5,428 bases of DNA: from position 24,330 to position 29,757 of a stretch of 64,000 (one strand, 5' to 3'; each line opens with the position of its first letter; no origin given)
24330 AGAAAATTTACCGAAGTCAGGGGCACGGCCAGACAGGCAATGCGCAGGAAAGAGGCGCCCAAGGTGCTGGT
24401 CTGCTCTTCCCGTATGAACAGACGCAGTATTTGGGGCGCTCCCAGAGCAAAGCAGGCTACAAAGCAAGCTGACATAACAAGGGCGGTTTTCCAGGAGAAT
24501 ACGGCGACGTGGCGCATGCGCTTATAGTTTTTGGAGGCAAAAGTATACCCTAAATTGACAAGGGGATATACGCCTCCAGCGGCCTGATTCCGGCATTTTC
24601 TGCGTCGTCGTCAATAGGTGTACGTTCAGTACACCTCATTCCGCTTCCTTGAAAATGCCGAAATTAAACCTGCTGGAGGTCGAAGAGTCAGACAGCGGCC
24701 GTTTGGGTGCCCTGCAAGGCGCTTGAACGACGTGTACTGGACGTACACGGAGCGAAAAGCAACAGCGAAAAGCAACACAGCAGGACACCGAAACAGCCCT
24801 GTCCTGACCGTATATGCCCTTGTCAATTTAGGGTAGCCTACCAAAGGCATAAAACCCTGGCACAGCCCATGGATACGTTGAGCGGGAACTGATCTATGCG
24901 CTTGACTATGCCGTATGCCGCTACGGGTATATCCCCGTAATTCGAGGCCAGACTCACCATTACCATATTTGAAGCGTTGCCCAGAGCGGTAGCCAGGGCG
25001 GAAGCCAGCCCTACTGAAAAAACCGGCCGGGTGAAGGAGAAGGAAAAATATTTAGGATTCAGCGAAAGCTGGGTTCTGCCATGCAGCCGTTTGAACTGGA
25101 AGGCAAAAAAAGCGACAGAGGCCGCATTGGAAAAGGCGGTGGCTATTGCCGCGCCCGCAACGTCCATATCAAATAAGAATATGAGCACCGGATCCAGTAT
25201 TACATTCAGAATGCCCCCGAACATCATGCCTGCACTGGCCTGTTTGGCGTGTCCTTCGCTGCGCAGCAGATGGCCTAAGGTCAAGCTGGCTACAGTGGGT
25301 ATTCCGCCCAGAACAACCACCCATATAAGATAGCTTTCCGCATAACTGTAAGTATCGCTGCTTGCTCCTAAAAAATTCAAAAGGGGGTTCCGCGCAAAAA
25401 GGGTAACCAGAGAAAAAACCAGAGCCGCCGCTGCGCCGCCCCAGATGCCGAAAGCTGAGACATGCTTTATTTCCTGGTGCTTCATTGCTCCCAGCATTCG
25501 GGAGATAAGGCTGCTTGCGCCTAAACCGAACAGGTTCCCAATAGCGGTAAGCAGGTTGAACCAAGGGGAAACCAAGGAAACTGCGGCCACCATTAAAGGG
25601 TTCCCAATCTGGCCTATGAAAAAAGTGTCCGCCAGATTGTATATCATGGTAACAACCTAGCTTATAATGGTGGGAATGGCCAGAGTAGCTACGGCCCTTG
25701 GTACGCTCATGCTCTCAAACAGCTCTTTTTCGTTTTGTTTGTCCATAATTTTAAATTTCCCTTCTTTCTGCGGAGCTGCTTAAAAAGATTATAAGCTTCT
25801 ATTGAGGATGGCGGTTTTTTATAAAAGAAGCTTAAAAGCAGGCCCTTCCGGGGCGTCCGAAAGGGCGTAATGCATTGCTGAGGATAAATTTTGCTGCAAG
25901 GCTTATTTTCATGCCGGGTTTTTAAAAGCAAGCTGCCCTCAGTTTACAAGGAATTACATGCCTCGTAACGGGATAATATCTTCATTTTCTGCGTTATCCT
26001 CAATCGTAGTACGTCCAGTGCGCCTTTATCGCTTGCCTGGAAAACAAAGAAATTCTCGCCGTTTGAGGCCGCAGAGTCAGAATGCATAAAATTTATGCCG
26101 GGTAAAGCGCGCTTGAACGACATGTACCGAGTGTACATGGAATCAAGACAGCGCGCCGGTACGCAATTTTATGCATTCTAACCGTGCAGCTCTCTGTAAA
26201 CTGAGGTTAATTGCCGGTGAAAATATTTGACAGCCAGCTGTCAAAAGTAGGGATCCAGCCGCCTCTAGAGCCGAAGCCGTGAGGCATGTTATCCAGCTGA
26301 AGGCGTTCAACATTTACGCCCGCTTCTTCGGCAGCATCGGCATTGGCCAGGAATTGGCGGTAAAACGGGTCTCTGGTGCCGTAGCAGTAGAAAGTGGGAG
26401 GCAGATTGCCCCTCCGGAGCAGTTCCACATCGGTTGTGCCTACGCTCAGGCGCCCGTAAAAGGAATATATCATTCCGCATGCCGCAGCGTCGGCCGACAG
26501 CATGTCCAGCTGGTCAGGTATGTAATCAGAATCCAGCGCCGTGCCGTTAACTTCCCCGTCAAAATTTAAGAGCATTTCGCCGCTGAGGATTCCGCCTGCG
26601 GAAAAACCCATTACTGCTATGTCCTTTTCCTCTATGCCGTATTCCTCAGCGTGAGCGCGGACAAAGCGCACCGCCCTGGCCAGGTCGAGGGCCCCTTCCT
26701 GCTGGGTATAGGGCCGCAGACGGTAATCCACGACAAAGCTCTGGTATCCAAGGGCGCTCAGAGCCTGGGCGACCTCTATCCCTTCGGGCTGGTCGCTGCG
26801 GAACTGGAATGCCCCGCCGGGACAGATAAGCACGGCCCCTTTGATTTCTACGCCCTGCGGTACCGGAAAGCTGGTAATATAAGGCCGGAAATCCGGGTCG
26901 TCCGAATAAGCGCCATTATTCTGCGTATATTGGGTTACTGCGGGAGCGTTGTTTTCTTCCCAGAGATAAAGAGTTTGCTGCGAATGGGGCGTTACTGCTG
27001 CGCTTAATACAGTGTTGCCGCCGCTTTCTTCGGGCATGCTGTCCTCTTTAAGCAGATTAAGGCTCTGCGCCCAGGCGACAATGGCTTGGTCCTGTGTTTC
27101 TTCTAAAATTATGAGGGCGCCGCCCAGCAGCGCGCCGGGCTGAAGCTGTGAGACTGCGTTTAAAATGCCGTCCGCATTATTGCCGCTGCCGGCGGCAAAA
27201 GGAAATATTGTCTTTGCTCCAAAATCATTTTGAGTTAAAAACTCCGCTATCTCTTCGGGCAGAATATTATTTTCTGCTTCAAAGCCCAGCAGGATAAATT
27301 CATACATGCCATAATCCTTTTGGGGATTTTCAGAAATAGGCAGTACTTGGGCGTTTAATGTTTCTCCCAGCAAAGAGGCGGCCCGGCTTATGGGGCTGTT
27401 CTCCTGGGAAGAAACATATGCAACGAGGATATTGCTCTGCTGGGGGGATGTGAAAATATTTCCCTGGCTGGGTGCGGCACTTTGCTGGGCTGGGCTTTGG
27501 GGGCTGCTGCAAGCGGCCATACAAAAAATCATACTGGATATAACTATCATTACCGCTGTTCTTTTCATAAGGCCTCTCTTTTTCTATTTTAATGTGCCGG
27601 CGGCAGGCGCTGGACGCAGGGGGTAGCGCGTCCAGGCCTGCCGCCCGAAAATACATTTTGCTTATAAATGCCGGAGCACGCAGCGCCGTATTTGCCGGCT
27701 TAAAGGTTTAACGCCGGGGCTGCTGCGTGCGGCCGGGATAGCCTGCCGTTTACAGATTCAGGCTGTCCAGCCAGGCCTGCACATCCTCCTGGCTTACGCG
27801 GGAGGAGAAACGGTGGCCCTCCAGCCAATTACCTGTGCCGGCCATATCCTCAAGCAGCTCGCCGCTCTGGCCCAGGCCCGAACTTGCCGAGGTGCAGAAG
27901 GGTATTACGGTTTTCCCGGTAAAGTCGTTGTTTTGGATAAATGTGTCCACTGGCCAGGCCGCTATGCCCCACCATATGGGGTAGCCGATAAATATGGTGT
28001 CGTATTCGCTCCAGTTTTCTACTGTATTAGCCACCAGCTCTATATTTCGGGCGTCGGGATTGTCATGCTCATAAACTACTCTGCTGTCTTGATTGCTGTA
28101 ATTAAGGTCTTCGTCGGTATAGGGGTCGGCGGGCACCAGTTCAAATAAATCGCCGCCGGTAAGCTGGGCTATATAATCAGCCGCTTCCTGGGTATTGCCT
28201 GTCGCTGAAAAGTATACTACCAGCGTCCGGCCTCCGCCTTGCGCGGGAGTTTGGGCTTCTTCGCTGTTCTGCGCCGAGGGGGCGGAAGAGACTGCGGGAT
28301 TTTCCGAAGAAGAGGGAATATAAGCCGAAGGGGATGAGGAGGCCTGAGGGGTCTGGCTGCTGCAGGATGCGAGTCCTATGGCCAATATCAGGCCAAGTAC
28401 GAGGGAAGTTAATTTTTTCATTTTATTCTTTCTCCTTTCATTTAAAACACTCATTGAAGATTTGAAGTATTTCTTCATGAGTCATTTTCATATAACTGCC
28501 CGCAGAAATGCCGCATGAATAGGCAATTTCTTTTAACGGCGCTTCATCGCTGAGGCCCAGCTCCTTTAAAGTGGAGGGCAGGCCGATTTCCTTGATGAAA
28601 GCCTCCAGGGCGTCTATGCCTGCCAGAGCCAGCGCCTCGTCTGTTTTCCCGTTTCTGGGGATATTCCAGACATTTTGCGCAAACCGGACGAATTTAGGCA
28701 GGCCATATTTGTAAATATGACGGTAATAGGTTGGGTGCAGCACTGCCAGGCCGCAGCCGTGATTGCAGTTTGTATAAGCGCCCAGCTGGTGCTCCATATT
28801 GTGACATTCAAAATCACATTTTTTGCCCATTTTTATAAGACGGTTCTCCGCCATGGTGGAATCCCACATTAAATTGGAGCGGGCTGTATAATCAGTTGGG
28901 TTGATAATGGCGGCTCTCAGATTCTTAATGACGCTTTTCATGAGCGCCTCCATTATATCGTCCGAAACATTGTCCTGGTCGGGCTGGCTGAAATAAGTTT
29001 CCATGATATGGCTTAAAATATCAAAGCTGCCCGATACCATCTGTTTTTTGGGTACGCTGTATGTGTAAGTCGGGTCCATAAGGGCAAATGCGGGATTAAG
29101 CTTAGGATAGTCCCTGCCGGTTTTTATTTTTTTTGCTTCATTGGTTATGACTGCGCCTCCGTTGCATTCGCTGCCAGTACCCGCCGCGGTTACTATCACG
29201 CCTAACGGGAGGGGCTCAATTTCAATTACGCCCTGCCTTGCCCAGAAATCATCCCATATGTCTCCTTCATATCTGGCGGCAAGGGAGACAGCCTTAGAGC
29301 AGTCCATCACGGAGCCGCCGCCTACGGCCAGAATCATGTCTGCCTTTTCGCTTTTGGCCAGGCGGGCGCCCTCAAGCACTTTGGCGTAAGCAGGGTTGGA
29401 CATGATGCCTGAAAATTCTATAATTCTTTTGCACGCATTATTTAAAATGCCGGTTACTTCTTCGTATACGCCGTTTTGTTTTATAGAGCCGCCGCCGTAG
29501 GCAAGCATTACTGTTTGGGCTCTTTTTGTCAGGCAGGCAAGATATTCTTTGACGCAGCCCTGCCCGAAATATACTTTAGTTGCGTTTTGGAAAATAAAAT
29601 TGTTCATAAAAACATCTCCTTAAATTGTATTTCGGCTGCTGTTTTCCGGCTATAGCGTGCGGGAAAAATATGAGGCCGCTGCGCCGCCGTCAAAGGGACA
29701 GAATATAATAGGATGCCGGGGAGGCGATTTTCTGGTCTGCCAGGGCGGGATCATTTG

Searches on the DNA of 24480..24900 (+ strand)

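Call 46: search_dna_similar(query=window:24540-24840:+, collection=plasmids, mode=distant, max_evalue=0.01, max_rows=20)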
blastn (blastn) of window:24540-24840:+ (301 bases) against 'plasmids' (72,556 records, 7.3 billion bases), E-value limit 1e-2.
No match.

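Call 47: search_dna_similar(query=window:24540-24840:+, collection=phages, mode=distant, max_evalue=0.01, max_rows=20)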
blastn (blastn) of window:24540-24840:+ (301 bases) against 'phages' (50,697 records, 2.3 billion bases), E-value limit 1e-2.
No match.

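Call 49: search_rna_families(source=window, start=24480, end=24900, threshold=evalue, max_evalue=5)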
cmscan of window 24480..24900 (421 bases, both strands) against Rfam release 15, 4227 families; matches with E-value up to 5: 1.
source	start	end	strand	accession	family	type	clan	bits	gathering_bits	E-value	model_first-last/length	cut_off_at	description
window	24574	24678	+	RF04241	mir-5014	Gene; miRNA;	-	21.2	101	0.066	1-123/123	no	mir-5014 microRNA precursor family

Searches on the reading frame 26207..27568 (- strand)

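Call 9: search_protein_families(library=pfam, proteins=[window:26207-27568:-])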
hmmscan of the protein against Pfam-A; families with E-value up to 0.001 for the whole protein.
window:26207-27568:- (453 aa): 3 families
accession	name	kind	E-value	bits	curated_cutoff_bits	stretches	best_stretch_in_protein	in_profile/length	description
PF07859.19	Abhydrolase_3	-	8.2e-15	55.6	25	1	267-432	22-208/210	alpha/beta hydrolase fold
PF20434.5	BD-FAE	-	2.9e-12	47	26.8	1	246-329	16-103/215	BD-FAE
PF12682.12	Flavodoxin_4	-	0.0005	20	24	0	83-152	68-137/155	Flavodoxin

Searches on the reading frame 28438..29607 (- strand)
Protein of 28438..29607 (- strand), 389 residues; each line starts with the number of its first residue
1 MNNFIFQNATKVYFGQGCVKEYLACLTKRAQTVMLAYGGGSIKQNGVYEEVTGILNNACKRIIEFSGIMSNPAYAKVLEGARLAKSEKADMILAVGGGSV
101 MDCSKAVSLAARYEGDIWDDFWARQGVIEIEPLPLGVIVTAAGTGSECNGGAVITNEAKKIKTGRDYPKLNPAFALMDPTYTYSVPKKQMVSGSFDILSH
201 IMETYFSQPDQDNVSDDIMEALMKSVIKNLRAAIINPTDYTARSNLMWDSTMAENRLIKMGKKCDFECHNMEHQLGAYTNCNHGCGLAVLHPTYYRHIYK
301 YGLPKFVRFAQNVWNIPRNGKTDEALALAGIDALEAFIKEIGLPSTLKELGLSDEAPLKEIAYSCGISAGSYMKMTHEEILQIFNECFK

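Call 30: find_encoding_contigs(protein=window:28438-29607:-, flank=10000, max_places=10)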
Protein window:28438-29607:- (389 aa): 24 contigs read that carry it; 3 places shown.
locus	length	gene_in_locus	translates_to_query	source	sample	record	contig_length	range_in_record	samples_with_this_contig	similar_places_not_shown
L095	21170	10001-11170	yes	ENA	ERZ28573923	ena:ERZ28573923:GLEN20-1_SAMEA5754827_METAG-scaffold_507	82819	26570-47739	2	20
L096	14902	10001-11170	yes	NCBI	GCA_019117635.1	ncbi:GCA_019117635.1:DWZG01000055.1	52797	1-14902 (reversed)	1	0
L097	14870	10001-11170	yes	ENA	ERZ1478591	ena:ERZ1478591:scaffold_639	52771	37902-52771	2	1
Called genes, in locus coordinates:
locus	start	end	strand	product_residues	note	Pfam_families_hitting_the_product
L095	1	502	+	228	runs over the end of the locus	PF14358:DUF4405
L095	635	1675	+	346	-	PF04015:DUF362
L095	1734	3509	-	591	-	PF00664:ABC_membrane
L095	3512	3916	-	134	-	PF00005:ABC_tran, PF02463:SMC_N (weak)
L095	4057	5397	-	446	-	PF00664:ABC_membrane, PF00005:ABC_tran (weak)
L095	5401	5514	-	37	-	-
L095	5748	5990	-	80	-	-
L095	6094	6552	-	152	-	PF12802:MarR_2, PF13412:HTH_24 (faint)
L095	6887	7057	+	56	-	-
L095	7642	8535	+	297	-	PF00126:HTH_1, PF03466:LysR_substrate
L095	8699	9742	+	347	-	PF20434:BD-FAE, PF07859:Abhydrolase_3 (faint)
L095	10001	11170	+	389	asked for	PF00465:Fe-ADH, PF13685:Fe-ADH_2 (weak), PF25137:ADH_Fe_C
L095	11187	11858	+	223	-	PF12682:Flavodoxin_4, PF12724:Flavodoxin_5 (faint)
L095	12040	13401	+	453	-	PF20434:BD-FAE, PF07859:Abhydrolase_3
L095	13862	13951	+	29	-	-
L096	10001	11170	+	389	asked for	PF00465:Fe-ADH, PF13685:Fe-ADH_2 (weak), PF25137:ADH_Fe_C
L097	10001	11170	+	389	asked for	PF00465:Fe-ADH, PF13685:Fe-ADH_2 (weak), PF25137:ADH_Fe_C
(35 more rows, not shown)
